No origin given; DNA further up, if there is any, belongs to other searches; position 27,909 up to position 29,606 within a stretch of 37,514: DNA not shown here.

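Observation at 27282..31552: Giant FkbM-methyltransferase / unassigned centre / GT2 fusion, translationally coupled to a TagF-like transferase and a GT2: candidate glycan capping or termination module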

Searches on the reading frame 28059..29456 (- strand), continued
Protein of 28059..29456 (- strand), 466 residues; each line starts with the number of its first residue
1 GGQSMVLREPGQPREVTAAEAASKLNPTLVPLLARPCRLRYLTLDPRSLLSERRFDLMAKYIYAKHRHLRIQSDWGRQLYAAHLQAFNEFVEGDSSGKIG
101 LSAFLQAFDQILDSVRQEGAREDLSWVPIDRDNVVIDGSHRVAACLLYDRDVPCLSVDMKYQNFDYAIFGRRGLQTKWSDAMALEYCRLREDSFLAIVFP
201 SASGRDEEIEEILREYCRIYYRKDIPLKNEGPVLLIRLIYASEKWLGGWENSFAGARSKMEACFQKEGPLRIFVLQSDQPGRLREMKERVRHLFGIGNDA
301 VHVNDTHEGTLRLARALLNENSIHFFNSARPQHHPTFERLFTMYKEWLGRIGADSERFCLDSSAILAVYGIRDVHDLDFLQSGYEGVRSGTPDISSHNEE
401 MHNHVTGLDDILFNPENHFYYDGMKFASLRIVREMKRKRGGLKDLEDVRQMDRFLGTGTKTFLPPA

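Call 63: search_protein_families(library=pfam, proteins=[P0140, P0125, P0149, P0136, P0162, P0126, P0211], max_evalue=0.0001)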
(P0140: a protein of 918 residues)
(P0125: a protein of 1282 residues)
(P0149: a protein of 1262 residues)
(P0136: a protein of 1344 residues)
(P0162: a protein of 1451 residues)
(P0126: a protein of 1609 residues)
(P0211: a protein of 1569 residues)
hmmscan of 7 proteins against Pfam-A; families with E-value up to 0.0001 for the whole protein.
P0140 (918 aa): 2 families
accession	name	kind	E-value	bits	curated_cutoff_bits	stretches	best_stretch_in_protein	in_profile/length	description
PF00535.33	Glycos_transf_2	-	1.1e-19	71.4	23.3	1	773-886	1-116/168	Glycosyl transferase family 2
PF00852.26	Glyco_transf_10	-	5.7e-07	29.8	23.9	1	123-247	4-117/182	Glycosyltransferase family 10 (fucosyltransferase) C-term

P0125 (1282 aa): 11 families
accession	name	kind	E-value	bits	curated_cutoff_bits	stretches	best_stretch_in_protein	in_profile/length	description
PF00535.33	Glycos_transf_2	-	3.1e-27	96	23.3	1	847-1014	1-167/168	Glycosyl transferase family 2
PF00515.34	TPR_1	-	9.2e-16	57.4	27.8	1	1173-1206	1-34/34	Tetratricopeptide repeat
PF07719.23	TPR_2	-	9.8e-15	53.8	27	1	1173-1206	1-34/34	Tetratricopeptide repeat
PF13641.12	Glyco_tranf_2_3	-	1.3e-13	51.9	27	1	846-1053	3-212/230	Glycosyltransferase like family 2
PF13432.12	TPR_16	-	1.8e-11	44.7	32.7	1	1147-1206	5-64/65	Tetratricopeptide repeat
PF13428.12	TPR_14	-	5.4e-11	42.5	23.5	0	1179-1215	7-43/44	Tetratricopeptide repeat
PF14559.12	TPR_19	-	5.8e-11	43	25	0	1222-1275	5-58/68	Tetratricopeptide repeat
PF13424.12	TPR_12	-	2.4e-10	40.9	30.1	1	1161-1202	32-74/77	Tetratricopeptide repeat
PF13414.12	TPR_11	-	1.7e-09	37.7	26.8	0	1183-1215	4-36/42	TPR repeat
PF13181.12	TPR_8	-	2.7e-09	36.9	25.7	0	1173-1206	1-34/34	Tetratricopeptide repeat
PF13431.12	TPR_17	-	3.9e-09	36.5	24.4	0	1168-1193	8-33/34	Tetratricopeptide repeat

P0149 (1262 aa): 3 families
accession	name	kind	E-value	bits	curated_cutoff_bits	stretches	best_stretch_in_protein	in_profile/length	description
PF00535.33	Glycos_transf_2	-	2.2e-26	93.2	23.3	1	828-995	1-167/168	Glycosyl transferase family 2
PF13641.12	Glyco_tranf_2_3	-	3.8e-11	43.9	27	1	827-1034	3-212/230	Glycosyltransferase like family 2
PF13632.12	Glyco_trans_2_3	-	1e-07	32.5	27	1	905-1050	2-129/198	Glycosyl transferase family group 2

P0136 (1344 aa): 6 families
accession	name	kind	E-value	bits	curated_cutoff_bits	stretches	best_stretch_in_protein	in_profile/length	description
PF05050.19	Methyltransf_21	-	5.2e-19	69.5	22.7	1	110-260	23-172/173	Methyltransferase FkbM domain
PF08242.18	Methyltransf_12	-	9.9e-10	39.5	30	1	1166-1258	3-97/98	Methyltransferase domain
PF13649.12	Methyltransf_25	-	2.1e-09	38.4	27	1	1166-1257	4-97/97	Methyltransferase domain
PF00535.33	Glycos_transf_2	-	5.9e-09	36.5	23.3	1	776-868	4-95/168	Glycosyl transferase family 2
PF08241.18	Methyltransf_11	-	1.5e-06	29.1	21.2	1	1166-1260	3-94/95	Methyltransferase domain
PF13704.12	Glyco_tranf_2_4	-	2.9e-06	28.1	27.5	1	779-865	1-85/98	Glycosyl transferase family 2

P0162 (1451 aa): 4 families
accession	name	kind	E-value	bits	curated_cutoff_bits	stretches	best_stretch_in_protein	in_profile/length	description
PF00535.33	Glycos_transf_2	-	9.4e-50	169.3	23.3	2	881-1003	1-124/168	Glycosyl transferase family 2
PF13641.12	Glyco_tranf_2_3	-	1.3e-15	58.4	27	2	1163-1280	1-128/230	Glycosyltransferase like family 2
PF10111.15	Glyco_tranf_2_2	-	1.4e-11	44.8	27.3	1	882-1000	4-129/276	Glycosyltransferase like family 2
PF00852.26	Glyco_transf_10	-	5.7e-08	33.1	23.9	1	187-290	34-128/182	Glycosyltransferase family 10 (fucosyltransferase) C-term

P0126 (1609 aa): 18 families
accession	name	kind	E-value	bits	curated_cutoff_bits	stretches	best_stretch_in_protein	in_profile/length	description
PF00515.34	TPR_1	-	3.4e-23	80.9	27.8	1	922-949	2-29/34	Tetratricopeptide repeat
PF07719.23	TPR_2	-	5.6e-23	79.5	27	1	922-950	2-30/34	Tetratricopeptide repeat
PF13424.12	TPR_12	-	1.6e-18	67.1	30.1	2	888-949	4-73/77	Tetratricopeptide repeat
PF13432.12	TPR_16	-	3.8e-18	66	32.7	2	904-952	14-62/65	Tetratricopeptide repeat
PF13181.12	TPR_8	-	4.7e-18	64.2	25.7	0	922-949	2-29/34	Tetratricopeptide repeat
PF14559.12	TPR_19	-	1.3e-14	54.7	25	1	863-919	1-57/68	Tetratricopeptide repeat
PF05050.19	Methyltransf_21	-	1.9e-14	54.6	22.7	1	162-327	1-171/173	Methyltransferase FkbM domain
PF13414.12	TPR_11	-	1.2e-12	47.7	26.8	0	898-935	5-42/42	TPR repeat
PF00852.26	Glyco_transf_10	-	8.1e-12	45.6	23.9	1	1478-1579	28-133/182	Glycosyltransferase family 10 (fucosyltransferase) C-term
PF13428.12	TPR_14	-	2.2e-11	43.7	23.5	0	922-958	2-38/44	Tetratricopeptide repeat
PF13431.12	TPR_17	-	3.6e-11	42.9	24.4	0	909-942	1-34/34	Tetratricopeptide repeat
PF13176.12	TPR_7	-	8.9e-09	35.2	27.9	0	923-948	1-26/36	Tetratricopeptide repeat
PF12895.13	ANAPC3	-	2.5e-08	34.5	27.2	0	901-978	3-79/82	Anaphase-promoting complex, cyclosome, subunit 3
PF25063.1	ARM_TT21_C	-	1.3e-07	32.2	35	1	893-992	101-201/209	Tetratricopeptide repeat protein 21 C-terminal ARM domain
PF13374.12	TPR_10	-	4.5e-07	30.1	27.5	0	888-916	3-31/42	Tetratricopeptide repeat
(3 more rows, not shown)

P0211 (1569 aa): 4 families
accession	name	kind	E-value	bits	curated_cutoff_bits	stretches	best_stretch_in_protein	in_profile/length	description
PF05050.19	Methyltransf_21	-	4.8e-30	105.4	22.7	2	176-342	1-173/173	Methyltransferase FkbM domain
PF13578.12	Methyltransf_24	-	2.3e-24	86.7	26.3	1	1173-1285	1-105/105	Methyltransferase domain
PF00535.33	Glycos_transf_2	-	5.1e-09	36.7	23.3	1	834-928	4-97/168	Glycosyl transferase family 2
PF13704.12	Glyco_tranf_2_4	-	3.9e-05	24.5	27.5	0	837-924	1-86/98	Glycosyl transferase family 2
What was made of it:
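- The same domain order FkbM-module-GT2 occurs in P0136 and P0211 (call 63).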

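Call 65: search_protein_families(library=pfam, alignment_id=A4, max_evalue=0.00001)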
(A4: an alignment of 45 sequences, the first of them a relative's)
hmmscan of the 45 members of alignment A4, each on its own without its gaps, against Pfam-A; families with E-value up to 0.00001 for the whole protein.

A. member 1, P0127 (1102 aa): 2 families
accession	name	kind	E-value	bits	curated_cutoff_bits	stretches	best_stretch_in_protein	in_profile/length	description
PF00535.33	Glycos_transf_2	-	4.9e-25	88.8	23.3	1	817-981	1-164/168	Glycosyl transferase family 2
PF13641.12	Glyco_tranf_2_3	-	2.9e-10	41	27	1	817-1024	4-213/230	Glycosyltransferase like family 2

B. families by the number of members that match (of 45 scanned): 34 families (the first 25 are shown)
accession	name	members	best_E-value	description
PF05050.19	Methyltransf_21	25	1e-38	Methyltransferase FkbM domain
PF00535.33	Glycos_transf_2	20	1e-61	Glycosyl transferase family 2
PF13641.12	Glyco_tranf_2_3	9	1.2e-16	Glycosyltransferase like family 2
PF00852.26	Glyco_transf_10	5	7.2e-20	Glycosyltransferase family 10 (fucosyltransferase) C-term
PF10111.15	Glyco_tranf_2_2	5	6e-16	Glycosyltransferase like family 2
PF13578.12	Methyltransf_24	3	1.6e-25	Methyltransferase domain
PF01755.23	Glyco_transf_25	3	1.4e-08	Glycosyltransferase family 25 (LPS biosynthesis protein)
PF13704.12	Glyco_tranf_2_4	3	2.7e-06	Glycosyl transferase family 2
PF07719.23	TPR_2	2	1e-18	Tetratricopeptide repeat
PF13432.12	TPR_16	2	1.4e-14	Tetratricopeptide repeat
PF13181.12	TPR_8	2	5.2e-14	Tetratricopeptide repeat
PF14559.12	TPR_19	2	1.6e-13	Tetratricopeptide repeat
PF13428.12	TPR_14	2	1.6e-12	Tetratricopeptide repeat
PF08241.18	Methyltransf_11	2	3.5e-12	Methyltransferase domain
PF13414.12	TPR_11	2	5.4e-11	TPR repeat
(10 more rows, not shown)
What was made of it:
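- Among 45 multidomain representatives: FkbM 25, GT2 20, GT10 5, GT25 3 (call 65). Partners use different donors: GT2, GT10, GT25, Glyco_transf_7C (calls 63, 65).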

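Call 71: fold_search(model_id=the predicted structure, library=viral)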
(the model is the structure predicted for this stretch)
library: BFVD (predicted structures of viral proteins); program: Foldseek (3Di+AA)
matches with E <= 10: 483; with E <= 0.001: 7
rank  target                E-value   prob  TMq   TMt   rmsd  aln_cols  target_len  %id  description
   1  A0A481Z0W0            8.0e-16  1.00  0.52  0.50   4.0       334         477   20  Uncharacterized protein [Mimivirus LCMiAC01]
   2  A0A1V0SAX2            3.5e-14  1.00  0.52  0.29   3.7       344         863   18  Glycosyltransferase [Catovirus CTV1]
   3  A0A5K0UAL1            1.5e-13  1.00  0.51  0.33   4.1       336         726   18  Glycosyltransferase [Yasminevirus sp. GU-2018]
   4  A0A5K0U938            2.1e-07  1.00  0.45  0.33   7.9       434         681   12  Uncharacterized protein [Yasminevirus sp. GU-2018]
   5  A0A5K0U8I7            3.2e-07  1.00  0.44  0.30   8.0       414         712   12  Uncharacterized protein [Yasminevirus sp. GU-2018]
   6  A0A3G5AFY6            1.1e-04  1.00  0.36  0.26   6.9       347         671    9  mRNA capping enzyme [Satyrvirus sp.]
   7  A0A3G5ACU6            9.9e-04  1.00  0.19  0.43   4.5       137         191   14  Glycosyltransferase (Fragment) [Hyperionvirus sp.]
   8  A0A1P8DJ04            1.1e-03  1.00  0.22  0.65   3.4       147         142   24  (no name in the UniProt tables at hand)
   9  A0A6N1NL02            5.0e-03  1.00  0.18  0.56   4.6       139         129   14  Nucleoside diphosphate kinase [Tupanvirus soda lake]
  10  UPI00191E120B         5.5e-03  1.00  0.20  0.47   6.1       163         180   14  (no name look-up for this kind of identifier)
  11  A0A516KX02            7.4e-03  0.54  0.12  0.18  16.8       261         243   11  (no name in the UniProt tables at hand)
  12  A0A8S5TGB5            1.3e-02  1.00  0.21  0.67   3.2       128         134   13  Nucleoside diphosphate kinase-like domain-containing protein [Phage sp. ctL4h4]
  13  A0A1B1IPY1            1.6e-02  0.30  0.12  0.11  19.1       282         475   14  (no name in the UniProt tables at hand)
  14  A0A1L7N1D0            1.8e-02  1.00  0.20  0.60   4.5       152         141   15  Uncharacterized protein [Ralstonia phage RP12]
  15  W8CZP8                1.9e-02  1.00  0.21  0.58   4.5       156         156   15  Uncharacterized protein [Erwinia phage PhiEaH1]
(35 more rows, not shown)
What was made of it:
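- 28467..28886 (-): Module domain 2: nucleoside-diphosphate-kinase-like. The conserved His is at 28551-28553 and the Asp at 28542-28544. NDK hits recur in the viral library (call 71).
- On ParB/sulfiredoxin superfamily (module domain 1): Foldseek matches several phage ParB/Srx proteins (prob 0.9-1.0, but over 52-126 columns; call 71).
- On Nucleoside diphosphate kinase (module domain 2): NDK hits also appear in BFVD (call 71).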
